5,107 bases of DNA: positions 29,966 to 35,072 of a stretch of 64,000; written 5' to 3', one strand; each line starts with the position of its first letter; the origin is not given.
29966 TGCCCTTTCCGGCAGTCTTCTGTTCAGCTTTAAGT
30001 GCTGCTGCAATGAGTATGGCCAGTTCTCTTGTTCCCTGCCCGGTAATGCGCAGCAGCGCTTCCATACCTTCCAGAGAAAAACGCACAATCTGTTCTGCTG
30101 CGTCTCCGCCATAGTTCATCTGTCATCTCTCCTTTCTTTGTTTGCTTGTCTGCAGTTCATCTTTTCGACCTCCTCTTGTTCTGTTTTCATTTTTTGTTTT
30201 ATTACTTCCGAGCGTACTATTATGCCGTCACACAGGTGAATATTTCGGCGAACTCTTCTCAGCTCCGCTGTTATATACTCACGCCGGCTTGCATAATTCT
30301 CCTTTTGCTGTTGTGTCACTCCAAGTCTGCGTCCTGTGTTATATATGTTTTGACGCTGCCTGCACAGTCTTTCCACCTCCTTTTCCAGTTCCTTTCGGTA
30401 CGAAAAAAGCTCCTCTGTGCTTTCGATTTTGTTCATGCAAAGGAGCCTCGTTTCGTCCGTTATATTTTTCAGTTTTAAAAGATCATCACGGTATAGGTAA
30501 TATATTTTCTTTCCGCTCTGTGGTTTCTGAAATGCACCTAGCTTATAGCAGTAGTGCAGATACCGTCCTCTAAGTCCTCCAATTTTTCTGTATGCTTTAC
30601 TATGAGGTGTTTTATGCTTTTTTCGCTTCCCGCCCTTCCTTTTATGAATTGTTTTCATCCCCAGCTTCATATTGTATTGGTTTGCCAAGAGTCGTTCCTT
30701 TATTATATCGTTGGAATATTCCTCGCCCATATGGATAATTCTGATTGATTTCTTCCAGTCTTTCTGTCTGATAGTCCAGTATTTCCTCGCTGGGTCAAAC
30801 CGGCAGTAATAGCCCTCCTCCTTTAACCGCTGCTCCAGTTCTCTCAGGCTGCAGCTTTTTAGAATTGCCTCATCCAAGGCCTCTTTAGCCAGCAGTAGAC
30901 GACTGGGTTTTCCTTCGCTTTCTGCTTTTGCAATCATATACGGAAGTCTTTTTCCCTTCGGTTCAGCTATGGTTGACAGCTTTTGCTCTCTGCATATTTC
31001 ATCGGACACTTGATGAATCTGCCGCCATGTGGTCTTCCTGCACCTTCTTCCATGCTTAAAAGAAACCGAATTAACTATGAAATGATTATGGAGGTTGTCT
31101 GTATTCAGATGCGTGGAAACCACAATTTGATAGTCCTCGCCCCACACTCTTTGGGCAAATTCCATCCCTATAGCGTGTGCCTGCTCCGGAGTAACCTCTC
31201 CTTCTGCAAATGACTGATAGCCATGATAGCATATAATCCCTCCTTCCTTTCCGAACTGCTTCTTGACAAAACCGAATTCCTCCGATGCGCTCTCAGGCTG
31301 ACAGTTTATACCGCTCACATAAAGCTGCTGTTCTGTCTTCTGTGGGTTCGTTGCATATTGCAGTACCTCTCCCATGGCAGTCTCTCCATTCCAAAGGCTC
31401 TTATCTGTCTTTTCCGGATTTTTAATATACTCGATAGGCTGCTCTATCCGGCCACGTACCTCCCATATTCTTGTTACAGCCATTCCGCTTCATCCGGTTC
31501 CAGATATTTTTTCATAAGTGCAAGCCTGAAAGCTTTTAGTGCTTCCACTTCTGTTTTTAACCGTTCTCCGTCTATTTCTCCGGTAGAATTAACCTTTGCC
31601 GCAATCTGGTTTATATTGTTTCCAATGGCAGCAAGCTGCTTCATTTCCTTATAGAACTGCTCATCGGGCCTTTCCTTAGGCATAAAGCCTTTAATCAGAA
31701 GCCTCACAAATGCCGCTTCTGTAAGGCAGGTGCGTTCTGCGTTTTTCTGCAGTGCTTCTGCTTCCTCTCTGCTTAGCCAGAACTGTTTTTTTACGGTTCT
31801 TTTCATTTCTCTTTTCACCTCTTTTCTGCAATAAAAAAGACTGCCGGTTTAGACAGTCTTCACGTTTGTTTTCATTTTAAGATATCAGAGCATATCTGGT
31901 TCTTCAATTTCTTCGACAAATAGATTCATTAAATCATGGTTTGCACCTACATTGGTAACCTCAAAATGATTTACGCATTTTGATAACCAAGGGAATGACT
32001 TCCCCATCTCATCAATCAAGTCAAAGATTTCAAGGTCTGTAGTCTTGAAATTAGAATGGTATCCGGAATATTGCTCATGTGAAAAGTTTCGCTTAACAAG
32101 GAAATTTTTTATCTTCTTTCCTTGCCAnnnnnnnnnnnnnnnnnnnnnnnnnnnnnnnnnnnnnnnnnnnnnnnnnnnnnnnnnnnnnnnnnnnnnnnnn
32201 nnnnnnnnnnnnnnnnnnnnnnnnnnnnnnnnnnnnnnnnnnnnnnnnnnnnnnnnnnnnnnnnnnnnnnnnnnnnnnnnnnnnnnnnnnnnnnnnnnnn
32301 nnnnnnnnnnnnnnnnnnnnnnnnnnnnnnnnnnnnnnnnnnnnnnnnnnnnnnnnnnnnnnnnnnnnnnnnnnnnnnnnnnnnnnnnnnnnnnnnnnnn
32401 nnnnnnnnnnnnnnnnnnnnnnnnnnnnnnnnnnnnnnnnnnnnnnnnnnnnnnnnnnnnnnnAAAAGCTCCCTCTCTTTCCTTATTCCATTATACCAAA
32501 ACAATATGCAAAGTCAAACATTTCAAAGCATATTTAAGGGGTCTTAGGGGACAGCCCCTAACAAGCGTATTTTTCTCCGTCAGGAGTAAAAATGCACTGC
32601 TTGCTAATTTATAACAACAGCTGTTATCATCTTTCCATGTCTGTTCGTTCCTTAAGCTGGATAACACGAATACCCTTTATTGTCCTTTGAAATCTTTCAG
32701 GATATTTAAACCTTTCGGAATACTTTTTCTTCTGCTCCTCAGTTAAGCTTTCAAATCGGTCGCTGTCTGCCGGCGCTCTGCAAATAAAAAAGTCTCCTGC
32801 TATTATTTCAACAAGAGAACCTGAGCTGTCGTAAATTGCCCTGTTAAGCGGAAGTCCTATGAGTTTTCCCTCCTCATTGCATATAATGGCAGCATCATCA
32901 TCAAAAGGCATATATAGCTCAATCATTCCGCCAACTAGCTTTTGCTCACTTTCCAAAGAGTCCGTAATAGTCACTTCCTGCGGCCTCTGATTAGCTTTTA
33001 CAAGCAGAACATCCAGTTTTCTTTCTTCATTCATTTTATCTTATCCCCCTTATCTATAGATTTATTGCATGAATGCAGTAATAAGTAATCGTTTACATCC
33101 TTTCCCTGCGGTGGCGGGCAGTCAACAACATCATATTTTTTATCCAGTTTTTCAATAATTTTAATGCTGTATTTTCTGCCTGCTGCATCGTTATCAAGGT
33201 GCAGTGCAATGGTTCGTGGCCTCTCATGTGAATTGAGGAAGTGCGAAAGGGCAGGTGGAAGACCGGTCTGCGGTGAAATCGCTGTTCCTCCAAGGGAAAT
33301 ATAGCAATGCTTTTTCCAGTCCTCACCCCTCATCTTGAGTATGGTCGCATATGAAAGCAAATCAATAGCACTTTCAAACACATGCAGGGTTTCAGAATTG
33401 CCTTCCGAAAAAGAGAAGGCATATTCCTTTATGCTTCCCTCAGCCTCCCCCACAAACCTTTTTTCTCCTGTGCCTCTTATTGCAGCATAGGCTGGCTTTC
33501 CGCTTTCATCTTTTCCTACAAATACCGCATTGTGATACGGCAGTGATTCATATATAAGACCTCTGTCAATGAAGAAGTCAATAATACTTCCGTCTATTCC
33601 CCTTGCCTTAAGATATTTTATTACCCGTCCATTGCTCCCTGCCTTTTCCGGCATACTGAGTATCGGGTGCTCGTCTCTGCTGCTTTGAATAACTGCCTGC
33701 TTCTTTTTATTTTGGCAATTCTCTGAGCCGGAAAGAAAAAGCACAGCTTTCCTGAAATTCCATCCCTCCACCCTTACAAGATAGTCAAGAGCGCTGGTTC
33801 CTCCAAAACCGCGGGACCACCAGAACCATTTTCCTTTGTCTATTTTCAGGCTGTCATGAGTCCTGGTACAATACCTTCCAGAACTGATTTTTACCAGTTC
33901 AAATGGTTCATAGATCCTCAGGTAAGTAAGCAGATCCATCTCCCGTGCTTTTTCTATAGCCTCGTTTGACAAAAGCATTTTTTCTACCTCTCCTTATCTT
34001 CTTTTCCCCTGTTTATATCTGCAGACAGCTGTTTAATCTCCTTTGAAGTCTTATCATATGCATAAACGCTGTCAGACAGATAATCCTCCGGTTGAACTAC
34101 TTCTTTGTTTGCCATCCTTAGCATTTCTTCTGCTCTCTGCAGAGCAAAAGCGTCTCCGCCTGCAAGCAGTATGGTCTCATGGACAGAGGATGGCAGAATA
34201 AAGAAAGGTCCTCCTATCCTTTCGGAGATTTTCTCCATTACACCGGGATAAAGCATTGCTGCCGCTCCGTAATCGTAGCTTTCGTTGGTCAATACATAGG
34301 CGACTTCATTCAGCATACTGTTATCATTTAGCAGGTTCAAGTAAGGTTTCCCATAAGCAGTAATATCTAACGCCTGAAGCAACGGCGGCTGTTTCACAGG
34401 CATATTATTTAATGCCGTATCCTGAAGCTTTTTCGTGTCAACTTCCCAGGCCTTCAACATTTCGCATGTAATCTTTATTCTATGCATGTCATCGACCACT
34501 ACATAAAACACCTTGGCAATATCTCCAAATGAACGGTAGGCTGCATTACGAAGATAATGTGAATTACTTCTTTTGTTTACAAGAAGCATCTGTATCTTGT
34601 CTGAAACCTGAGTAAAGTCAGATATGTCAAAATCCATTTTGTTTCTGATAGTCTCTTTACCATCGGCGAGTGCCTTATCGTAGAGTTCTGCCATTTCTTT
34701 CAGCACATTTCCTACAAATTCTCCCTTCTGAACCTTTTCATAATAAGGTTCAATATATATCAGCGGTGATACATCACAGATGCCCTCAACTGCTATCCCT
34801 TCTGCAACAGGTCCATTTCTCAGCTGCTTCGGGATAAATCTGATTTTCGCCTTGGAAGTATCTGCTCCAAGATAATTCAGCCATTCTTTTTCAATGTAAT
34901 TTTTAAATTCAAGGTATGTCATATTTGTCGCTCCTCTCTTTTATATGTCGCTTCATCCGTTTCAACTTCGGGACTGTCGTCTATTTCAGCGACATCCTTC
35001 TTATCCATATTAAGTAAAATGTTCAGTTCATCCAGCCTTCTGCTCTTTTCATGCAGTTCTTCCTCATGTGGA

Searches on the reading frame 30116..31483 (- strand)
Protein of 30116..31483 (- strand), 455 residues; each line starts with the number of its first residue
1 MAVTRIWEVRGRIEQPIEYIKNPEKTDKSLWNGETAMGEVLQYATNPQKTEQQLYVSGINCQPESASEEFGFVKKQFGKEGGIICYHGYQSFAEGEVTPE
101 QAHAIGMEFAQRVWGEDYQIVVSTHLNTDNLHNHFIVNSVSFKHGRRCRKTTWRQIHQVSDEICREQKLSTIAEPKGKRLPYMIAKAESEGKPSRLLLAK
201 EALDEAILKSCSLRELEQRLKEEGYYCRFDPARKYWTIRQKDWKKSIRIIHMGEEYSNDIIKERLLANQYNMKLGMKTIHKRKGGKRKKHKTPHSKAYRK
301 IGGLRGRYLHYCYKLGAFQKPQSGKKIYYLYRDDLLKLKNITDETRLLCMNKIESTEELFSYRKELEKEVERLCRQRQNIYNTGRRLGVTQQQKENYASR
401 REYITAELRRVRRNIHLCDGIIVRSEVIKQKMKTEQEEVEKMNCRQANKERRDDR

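Call 10: search_protein_families(library=pfam, proteins=[window:30116-31483:-])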
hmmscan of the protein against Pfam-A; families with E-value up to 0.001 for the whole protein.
window:30116-31483:- (455 aa): 1 family
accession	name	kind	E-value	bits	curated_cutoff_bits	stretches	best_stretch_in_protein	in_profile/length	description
PF03432.20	Relaxase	-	7.6e-39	133.4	24.6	1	43-169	1-132/132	MobA/VirD2-like, nuclease domain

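Call 63: search_protein_families(library=ncbifam, proteins=[P0153], max_evalue=0.01)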
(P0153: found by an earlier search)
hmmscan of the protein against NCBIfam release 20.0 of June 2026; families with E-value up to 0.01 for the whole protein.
P0153 (564 aa): 6 families
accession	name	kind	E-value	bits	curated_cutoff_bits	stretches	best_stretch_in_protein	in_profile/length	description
NF047343.1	SCCmet_CcrB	equivalog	1.6e-45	155.8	900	1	3-488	9-498/542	cassette chromosome recombinase CcrB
NF047347.1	SCCmet_CcrC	equivalog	1.6e-33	116.1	900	1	2-488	4-510/558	cassette chromosome recombinase CcrC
NF041201.1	recomb_XisF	equivalog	2.4e-33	115.8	375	1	4-354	2-357/465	fdxN element excision recombinase XisF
NF049883.1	resolv_YneB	equivalog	4.5e-11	42.6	175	1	5-149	4-147/211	YneB family resolvase-like protein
NF033518.0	transpos_IS607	equivalog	7.4e-09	35.4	110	1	3-102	56-151/187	IS607 family transposase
NF008965.0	PRK12309.1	equivalog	0.0029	16.7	550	1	384-489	268-375/392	transaldolase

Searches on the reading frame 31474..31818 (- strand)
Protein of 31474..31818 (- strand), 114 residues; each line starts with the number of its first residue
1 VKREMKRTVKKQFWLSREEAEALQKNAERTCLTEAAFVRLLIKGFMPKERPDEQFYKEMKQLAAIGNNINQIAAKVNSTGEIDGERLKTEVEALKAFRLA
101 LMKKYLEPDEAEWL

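Call 10: search_protein_families(library=pfam, proteins=[window:31474-31818:-])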
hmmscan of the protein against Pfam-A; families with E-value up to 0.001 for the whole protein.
window:31474-31818:- (114 aa): 2 families
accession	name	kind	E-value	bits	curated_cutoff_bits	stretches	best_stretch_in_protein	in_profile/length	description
PF21983.2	NikA-like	-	7.8e-13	48.8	27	1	6-75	2-71/72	Mobilization protein NikA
PF05713.17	MobC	-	3.8e-07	30.9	23.2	1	61-88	3-29/45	Bacterial mobilisation protein (MobC)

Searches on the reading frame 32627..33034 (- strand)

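Call 10: search_protein_families(library=pfam, proteins=[window:32627-33034:-])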
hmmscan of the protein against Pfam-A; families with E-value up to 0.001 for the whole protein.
window:32627-33034:- (135 aa): 1 family
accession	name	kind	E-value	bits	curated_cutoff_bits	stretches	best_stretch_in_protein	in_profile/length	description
PF12957.13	DUF3846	-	2.8e-31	108.2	27.5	1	8-110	2-103/103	Domain of unknown function (DUF3846)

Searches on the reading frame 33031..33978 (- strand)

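Call 10: search_protein_families(library=pfam, proteins=[window:33031-33978:-])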
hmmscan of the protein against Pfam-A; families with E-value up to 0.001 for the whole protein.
window:33031-33978:- (315 aa): 3 families
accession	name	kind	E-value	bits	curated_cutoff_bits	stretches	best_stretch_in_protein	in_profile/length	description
PF13154.11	DUF3991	-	4.1e-17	62.8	24.5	1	122-194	2-73/74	Protein of unknown function (DUF3991)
PF13155.12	Toprim_2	-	2.1e-13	50.9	22.1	1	200-299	2-88/88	Toprim-like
PF13362.12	Toprim_3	-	8.5e-05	23.4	27.2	1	251-301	38-91/95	Toprim domain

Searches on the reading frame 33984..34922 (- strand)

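Call 10: search_protein_families(library=pfam, proteins=[window:33984-34922:-])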
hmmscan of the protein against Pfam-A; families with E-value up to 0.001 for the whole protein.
window:33984-34922:- (312 aa): 1 family
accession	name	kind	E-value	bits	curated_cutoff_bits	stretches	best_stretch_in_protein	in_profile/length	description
PF18941.5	DUF5688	-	1.5e-61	208.9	34.5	1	3-291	1-290/290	Family of unknown function (DUF5688)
